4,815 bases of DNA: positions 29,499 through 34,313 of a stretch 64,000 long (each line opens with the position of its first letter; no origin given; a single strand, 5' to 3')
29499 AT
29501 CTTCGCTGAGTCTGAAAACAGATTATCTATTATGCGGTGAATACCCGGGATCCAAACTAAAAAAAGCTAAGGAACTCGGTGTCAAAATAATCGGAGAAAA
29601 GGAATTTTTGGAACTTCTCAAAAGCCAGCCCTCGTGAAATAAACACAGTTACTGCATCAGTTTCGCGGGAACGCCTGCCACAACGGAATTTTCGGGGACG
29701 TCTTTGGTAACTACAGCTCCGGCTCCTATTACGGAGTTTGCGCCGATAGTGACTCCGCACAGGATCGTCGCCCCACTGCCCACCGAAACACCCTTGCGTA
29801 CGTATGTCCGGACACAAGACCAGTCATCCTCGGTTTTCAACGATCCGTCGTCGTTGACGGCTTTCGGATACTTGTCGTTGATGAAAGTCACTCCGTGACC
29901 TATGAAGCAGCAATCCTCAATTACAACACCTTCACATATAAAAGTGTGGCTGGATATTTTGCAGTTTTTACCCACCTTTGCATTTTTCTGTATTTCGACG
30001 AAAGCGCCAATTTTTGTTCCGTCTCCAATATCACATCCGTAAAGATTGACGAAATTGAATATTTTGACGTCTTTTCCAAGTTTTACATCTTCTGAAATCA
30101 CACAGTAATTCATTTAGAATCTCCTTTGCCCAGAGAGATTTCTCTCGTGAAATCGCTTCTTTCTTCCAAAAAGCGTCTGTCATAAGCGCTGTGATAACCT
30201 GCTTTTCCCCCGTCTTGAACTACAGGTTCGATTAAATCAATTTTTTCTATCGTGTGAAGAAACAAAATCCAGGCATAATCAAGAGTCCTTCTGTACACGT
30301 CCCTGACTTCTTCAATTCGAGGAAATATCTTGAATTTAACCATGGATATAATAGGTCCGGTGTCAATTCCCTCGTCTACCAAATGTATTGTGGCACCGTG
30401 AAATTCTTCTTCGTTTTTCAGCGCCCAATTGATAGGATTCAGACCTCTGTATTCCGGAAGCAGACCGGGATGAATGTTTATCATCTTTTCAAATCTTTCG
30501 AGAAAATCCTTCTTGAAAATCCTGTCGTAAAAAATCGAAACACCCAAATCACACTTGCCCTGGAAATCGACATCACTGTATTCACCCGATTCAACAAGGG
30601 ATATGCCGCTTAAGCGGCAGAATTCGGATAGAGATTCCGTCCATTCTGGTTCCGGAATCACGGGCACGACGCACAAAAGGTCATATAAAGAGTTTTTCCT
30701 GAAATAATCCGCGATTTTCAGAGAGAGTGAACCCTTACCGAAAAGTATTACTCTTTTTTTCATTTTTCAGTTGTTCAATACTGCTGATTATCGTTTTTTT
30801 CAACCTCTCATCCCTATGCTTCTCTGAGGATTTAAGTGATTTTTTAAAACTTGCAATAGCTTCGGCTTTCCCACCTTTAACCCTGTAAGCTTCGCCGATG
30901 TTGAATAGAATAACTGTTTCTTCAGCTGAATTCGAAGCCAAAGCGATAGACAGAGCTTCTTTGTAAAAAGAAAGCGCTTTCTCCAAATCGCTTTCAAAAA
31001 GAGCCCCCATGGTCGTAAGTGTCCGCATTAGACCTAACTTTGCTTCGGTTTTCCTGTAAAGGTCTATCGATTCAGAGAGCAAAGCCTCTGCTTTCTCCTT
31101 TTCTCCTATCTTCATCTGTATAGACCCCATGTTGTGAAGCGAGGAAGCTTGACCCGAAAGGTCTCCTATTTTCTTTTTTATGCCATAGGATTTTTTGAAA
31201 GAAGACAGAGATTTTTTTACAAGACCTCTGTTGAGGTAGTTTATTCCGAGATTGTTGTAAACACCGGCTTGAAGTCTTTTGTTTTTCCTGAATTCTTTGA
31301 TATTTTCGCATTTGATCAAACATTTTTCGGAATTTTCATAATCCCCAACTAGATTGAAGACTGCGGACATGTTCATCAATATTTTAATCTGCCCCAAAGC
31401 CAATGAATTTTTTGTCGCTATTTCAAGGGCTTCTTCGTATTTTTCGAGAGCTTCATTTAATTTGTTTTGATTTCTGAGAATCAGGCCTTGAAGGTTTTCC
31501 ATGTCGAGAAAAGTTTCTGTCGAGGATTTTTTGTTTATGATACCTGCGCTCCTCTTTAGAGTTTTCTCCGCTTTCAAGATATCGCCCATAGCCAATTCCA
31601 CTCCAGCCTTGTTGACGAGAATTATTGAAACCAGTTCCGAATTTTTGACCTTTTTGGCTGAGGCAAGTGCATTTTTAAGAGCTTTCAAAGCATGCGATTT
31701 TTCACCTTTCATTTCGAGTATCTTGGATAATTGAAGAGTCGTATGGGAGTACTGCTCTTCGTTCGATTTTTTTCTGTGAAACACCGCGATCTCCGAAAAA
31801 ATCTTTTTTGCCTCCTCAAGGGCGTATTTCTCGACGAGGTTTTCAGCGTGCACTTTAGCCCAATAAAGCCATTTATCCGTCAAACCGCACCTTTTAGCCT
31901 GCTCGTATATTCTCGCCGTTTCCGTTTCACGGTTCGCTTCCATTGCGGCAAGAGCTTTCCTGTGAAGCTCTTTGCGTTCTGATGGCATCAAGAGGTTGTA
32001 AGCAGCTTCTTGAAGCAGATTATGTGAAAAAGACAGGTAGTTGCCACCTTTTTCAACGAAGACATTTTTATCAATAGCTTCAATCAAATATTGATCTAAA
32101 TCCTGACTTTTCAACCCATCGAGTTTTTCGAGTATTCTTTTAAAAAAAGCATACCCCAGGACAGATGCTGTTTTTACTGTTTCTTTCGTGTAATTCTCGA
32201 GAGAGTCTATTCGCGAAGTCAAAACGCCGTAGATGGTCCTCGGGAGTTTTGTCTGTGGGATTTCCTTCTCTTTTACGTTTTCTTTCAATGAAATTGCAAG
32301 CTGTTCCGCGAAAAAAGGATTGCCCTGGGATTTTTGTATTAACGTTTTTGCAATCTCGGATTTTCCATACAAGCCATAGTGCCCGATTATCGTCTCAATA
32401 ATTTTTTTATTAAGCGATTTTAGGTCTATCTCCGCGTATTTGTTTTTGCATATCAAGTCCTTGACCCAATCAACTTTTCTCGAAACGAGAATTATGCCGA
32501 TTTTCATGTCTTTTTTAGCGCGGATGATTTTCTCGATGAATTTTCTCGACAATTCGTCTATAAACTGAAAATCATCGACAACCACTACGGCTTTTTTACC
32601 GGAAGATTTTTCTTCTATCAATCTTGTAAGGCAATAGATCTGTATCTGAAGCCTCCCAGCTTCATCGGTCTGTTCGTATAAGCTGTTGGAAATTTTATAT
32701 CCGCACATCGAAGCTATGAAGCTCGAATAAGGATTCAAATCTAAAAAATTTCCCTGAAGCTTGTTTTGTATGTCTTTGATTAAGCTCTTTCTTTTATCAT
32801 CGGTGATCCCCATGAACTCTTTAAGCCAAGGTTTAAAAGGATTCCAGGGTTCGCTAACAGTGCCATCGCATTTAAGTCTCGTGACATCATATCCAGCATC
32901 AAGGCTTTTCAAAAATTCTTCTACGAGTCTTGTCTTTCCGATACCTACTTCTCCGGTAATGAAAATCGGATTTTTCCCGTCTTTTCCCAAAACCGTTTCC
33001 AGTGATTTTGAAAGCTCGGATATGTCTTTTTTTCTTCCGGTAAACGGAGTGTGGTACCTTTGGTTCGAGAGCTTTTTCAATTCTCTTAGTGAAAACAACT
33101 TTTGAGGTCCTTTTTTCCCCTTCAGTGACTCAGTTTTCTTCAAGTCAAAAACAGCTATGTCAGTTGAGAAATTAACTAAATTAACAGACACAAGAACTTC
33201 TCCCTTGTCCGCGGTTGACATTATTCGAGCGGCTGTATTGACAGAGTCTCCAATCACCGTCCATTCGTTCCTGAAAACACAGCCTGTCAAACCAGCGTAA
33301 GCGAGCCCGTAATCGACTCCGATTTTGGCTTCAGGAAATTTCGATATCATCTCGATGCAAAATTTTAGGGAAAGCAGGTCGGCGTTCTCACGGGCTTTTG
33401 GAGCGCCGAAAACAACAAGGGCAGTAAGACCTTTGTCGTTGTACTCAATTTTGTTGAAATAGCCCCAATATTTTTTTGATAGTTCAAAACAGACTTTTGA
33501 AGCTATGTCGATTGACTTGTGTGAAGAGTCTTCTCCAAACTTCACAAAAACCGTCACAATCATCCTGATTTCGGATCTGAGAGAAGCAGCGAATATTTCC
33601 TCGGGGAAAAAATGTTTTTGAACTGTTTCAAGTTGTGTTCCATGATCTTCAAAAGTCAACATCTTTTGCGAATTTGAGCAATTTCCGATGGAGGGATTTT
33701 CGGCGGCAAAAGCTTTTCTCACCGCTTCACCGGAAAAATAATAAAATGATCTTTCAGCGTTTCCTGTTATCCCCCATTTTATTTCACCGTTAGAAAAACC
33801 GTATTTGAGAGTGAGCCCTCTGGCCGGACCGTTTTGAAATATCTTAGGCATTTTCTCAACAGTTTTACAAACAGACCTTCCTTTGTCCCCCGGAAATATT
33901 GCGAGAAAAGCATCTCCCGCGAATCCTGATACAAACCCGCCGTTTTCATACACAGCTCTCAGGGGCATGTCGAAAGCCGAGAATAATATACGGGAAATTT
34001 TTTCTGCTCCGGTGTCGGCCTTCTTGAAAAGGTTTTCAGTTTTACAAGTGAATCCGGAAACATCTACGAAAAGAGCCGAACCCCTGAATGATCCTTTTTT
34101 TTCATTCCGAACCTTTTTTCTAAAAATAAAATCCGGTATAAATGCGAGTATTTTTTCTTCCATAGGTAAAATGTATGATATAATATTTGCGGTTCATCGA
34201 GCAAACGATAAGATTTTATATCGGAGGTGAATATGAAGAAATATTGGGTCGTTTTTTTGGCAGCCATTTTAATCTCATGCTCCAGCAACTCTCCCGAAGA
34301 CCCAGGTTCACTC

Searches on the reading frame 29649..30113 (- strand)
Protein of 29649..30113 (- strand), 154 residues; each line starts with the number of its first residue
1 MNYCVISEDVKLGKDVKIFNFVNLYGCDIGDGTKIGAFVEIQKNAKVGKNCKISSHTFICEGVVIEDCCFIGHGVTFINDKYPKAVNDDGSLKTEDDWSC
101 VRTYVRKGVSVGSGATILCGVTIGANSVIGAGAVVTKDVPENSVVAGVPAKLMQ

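Call 56: search_protein_families(library=pfam, proteins=[window:29649-30113:-], max_evalue=0.00001)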
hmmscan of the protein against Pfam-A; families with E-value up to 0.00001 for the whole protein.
window:29649-30113:- (154 aa): 2 families
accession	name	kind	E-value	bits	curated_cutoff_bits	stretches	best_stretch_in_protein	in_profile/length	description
PF00132.30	Hexapep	-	3e-23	80.9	27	3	27-59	2-34/36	Bacterial transferase hexapeptide (six repeats)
PF25084.1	LbH_EIF2B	-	1.9e-09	37.9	54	1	4-75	16-91/105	EIF2B subunit epsilon LbH domain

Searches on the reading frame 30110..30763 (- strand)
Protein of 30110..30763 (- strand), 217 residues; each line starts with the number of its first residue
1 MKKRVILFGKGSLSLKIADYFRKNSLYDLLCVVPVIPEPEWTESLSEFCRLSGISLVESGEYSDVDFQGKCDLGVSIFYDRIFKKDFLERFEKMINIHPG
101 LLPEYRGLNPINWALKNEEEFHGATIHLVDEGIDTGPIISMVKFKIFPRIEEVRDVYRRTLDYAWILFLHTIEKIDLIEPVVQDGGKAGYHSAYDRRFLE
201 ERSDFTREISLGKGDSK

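Call 56: search_protein_families(library=pfam, proteins=[window:30110-30763:-], max_evalue=0.00001)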
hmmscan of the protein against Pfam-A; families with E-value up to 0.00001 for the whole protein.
window:30110-30763:- (217 aa): 1 family
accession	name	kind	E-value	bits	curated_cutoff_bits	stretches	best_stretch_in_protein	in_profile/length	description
PF00551.24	Formyl_trans_N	-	2.1e-24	86.7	26.1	1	70-167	79-176/181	Formyl transferase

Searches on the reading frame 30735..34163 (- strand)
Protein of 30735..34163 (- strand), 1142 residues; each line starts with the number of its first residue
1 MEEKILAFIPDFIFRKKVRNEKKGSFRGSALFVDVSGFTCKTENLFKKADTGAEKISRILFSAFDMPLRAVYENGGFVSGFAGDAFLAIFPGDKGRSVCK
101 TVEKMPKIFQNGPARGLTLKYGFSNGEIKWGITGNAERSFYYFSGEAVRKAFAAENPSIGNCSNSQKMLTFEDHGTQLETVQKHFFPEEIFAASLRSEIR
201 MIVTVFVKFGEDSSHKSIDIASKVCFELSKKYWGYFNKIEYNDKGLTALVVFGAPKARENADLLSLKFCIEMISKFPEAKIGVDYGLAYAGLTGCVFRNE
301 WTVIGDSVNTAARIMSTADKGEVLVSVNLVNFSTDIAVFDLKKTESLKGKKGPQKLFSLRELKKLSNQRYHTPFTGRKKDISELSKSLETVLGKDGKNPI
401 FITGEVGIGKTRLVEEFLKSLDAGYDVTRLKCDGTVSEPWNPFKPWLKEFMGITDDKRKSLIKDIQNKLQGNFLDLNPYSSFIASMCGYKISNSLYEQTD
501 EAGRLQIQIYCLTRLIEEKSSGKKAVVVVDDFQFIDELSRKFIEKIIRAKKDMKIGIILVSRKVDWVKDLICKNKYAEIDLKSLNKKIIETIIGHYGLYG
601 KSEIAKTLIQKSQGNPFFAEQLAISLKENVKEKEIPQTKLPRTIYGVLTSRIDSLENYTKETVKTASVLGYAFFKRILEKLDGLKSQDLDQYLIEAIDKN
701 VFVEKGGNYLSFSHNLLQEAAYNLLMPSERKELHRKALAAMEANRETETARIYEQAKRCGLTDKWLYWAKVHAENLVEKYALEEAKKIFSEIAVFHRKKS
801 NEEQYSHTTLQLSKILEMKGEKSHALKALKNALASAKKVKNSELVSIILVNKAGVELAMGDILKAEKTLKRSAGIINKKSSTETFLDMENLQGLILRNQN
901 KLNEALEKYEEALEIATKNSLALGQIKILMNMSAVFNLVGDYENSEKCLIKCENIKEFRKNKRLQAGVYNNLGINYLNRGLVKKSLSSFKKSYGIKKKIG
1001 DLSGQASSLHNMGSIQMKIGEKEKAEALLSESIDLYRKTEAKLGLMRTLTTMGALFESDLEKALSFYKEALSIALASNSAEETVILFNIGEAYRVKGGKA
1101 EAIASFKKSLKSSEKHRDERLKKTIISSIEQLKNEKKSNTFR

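Call 56: search_protein_families(library=pfam, proteins=[window:30735-34163:-], max_evalue=0.00001)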
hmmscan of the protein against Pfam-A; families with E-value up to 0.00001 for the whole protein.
window:30735-34163:- (1142 aa): 10 families
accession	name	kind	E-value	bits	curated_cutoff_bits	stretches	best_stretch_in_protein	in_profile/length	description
PF13424.12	TPR_12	-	1.2e-31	109.2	30.1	2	1006-1074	3-75/77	Tetratricopeptide repeat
PF07719.23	TPR_2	-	9.8e-16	57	27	0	891-918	6-33/34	Tetratricopeptide repeat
PF13191.12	AAA_16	-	1.3e-12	49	32.6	1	373-552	1-161/167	AAA ATPase domain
PF17874.7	TPR_MalT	-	5.5e-12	46.1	45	1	780-964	54-239/336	MalT-like TPR region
PF00515.34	TPR_1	-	6e-12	45.3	27.8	0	892-916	7-31/34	Tetratricopeptide repeat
PF13374.12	TPR_10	-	8.6e-11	41.9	27.5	0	893-916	9-32/42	Tetratricopeptide repeat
PF13181.12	TPR_8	-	1.2e-10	41.1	25.7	0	1006-1038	1-33/34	Tetratricopeptide repeat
PF13401.12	AAA_22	-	1.5e-09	38.7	27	1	396-560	4-121/130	AAA domain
PF13176.12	TPR_7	-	1.8e-08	34.3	27.9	0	893-918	6-31/36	Tetratricopeptide repeat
PF00211.25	Guanylate_cyc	-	2.3e-07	31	21.9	1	279-358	102-180/183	Adenylate and Guanylate cyclase catalytic domain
